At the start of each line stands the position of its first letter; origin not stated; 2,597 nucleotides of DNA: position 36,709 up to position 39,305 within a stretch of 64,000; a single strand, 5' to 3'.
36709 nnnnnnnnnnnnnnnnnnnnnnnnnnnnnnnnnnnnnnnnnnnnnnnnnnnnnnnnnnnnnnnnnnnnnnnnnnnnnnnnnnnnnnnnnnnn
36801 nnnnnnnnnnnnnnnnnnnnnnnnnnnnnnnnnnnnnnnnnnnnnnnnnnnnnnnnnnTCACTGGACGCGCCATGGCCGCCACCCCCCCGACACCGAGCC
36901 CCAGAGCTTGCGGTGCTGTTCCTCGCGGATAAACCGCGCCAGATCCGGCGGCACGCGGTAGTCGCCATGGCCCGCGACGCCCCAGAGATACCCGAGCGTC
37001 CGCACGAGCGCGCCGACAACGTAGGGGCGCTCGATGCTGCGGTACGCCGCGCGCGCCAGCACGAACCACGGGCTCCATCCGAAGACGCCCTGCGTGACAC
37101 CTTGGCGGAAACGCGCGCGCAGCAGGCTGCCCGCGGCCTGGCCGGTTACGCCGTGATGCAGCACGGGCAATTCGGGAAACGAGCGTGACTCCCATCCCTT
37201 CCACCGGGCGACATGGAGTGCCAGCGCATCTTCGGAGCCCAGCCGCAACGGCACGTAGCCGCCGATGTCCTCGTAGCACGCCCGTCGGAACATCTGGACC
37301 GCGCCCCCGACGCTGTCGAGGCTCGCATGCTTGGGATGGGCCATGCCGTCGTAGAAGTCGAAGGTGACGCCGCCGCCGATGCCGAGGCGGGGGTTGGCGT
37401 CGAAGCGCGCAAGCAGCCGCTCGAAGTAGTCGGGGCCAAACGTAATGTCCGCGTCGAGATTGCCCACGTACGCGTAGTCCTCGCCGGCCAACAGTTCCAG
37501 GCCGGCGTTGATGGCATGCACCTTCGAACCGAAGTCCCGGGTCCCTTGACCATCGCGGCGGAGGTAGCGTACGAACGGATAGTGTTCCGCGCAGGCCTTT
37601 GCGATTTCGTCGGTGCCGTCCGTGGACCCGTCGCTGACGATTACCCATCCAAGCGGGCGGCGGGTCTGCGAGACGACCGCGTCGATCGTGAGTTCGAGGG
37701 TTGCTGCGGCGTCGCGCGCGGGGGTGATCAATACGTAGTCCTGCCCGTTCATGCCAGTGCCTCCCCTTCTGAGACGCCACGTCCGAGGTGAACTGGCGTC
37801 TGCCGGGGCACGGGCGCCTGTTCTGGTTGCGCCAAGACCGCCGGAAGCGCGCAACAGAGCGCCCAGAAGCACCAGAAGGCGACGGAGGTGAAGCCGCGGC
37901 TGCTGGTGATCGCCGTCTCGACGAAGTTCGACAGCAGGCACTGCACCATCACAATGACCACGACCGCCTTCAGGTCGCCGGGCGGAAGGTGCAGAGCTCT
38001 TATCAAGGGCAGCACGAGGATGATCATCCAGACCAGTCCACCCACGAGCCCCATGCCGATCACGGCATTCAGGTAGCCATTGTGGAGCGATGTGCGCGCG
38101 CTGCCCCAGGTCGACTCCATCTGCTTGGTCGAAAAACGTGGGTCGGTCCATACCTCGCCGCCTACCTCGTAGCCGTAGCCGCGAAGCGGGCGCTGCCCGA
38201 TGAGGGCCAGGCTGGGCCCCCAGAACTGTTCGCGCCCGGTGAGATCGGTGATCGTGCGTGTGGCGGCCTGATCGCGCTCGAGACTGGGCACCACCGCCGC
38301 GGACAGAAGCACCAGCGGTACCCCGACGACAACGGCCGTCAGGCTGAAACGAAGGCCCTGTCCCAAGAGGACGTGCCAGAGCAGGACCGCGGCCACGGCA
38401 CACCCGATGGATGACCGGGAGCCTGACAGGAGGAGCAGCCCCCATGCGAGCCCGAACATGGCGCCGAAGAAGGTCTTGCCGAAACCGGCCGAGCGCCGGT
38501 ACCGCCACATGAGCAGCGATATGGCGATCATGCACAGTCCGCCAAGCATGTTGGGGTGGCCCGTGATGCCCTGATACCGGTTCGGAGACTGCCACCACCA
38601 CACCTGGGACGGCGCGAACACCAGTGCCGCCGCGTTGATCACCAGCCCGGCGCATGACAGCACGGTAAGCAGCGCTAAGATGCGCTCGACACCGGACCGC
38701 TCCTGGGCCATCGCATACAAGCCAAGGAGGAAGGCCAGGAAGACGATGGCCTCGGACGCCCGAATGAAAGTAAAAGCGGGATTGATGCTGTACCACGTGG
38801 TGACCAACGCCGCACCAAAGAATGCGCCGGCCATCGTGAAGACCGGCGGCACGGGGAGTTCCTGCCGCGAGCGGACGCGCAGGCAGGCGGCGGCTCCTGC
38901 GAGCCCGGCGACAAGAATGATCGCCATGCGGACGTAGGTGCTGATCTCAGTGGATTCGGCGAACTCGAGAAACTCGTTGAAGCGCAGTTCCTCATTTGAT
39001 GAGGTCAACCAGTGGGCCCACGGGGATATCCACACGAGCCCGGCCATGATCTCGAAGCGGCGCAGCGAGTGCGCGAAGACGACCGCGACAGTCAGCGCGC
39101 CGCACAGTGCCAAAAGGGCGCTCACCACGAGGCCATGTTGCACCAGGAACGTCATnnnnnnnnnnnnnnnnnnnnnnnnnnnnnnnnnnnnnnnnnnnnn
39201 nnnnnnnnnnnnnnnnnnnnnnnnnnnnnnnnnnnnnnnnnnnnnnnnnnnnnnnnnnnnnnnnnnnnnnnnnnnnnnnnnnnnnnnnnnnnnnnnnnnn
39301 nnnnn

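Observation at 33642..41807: Complete WbpA/WbpB/WbpE/WbpD-like set predicts a 2,3-diacetamido-2,3-dideoxy-hexuronic acid in this EPS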

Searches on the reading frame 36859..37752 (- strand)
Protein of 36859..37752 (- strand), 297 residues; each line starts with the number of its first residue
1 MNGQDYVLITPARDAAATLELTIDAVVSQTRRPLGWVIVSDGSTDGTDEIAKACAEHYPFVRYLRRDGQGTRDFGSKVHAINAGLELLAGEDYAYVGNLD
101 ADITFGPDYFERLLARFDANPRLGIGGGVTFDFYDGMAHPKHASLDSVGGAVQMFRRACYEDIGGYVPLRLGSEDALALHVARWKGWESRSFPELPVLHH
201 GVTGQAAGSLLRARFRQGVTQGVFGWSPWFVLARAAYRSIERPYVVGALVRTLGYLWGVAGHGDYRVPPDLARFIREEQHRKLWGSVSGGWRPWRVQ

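Call 6: search_protein_families(library=pfam, proteins=[window:36859-37752:-], max_evalue=0.001)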
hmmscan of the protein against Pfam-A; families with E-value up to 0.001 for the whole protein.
window:36859-37752:- (297 aa): 2 families
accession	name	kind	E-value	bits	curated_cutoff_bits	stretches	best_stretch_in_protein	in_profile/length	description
PF00535.33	Glycos_transf_2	-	2.9e-19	70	23.3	1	8-136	2-122/168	Glycosyl transferase family 2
PF13641.12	Glyco_tranf_2_3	-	5.3e-09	36.9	27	1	6-127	3-120/230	Glycosyltransferase like family 2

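Call 7: search_protein_families(library=ncbifam, proteins=[window:36859-37752:-], max_evalue=0.001)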
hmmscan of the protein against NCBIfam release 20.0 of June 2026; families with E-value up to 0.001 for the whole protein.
window:36859-37752:- (297 aa): 8 families
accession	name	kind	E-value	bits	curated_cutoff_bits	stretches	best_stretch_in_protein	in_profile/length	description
NF007482.0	PRK10073.1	equivalog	2.1e-11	43.4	423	1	8-115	10-108/334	glycosyltransferase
TIGR03469.1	HpnB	hypoth_equivalog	7.7e-11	41.6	379.25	1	7-119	47-162/386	hopene-associated glycosyltransferase HpnB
NF047683.1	TeichurnBiosyTuaG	equivalog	7.5e-07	29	400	1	7-115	9-109/252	teichuronic acid biosynthesis protein TuaG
TIGR03937.1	PgaC_IcaA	equivalog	2.8e-06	26.6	422.3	1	8-125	49-158/407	poly-beta-1,6-N-acetyl-D-glucosamine synthase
NF053846.1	glyco_with_XrtP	equivalog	0.00011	21.1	520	1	5-88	42-122/440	XrtP-associated glycosyltransferase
NF041875.1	EPS_EpsD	equivalog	0.00016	21.2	370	1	9-71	4-67/325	exopolysaccharide biosynthesis glycosyltransferase EpsD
NF053739.1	GlytfEpsEBac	equivalog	0.00051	19.1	450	1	15-91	12-84/265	glycosyltransferase EpsE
NF041394.1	GtaseAglG_Halo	equivalog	0.0008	18.8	440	0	8-135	7-125/304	glucosyl-dolichyl phosphate glucuronosyltransferase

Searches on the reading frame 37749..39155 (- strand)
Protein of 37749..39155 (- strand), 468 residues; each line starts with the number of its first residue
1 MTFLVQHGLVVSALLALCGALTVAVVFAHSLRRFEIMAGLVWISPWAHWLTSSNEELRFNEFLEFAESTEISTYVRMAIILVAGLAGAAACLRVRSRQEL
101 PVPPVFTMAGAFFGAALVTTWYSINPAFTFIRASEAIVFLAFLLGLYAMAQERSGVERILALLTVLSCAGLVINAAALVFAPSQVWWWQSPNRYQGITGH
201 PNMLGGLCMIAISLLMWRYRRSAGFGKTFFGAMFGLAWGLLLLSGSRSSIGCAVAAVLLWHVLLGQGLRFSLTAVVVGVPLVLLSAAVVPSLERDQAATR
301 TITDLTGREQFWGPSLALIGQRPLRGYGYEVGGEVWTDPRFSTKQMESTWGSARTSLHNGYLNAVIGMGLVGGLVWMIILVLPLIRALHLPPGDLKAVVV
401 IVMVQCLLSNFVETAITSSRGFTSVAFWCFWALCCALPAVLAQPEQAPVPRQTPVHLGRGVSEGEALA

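Call 6: search_protein_families(library=pfam, proteins=[window:37749-39155:-], max_evalue=0.001)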
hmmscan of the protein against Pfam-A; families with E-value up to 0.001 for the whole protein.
window:37749-39155:- (468 aa): 1 family
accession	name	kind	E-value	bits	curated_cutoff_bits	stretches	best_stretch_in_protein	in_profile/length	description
PF04932.20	Wzy_C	-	5.6e-12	46.1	31.7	1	233-377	2-149/149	O-Antigen ligase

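Call 7: search_protein_families(library=ncbifam, proteins=[window:37749-39155:-], max_evalue=0.001)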
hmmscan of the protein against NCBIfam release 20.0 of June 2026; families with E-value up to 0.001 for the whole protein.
window:37749-39155:- (468 aa): 0 families
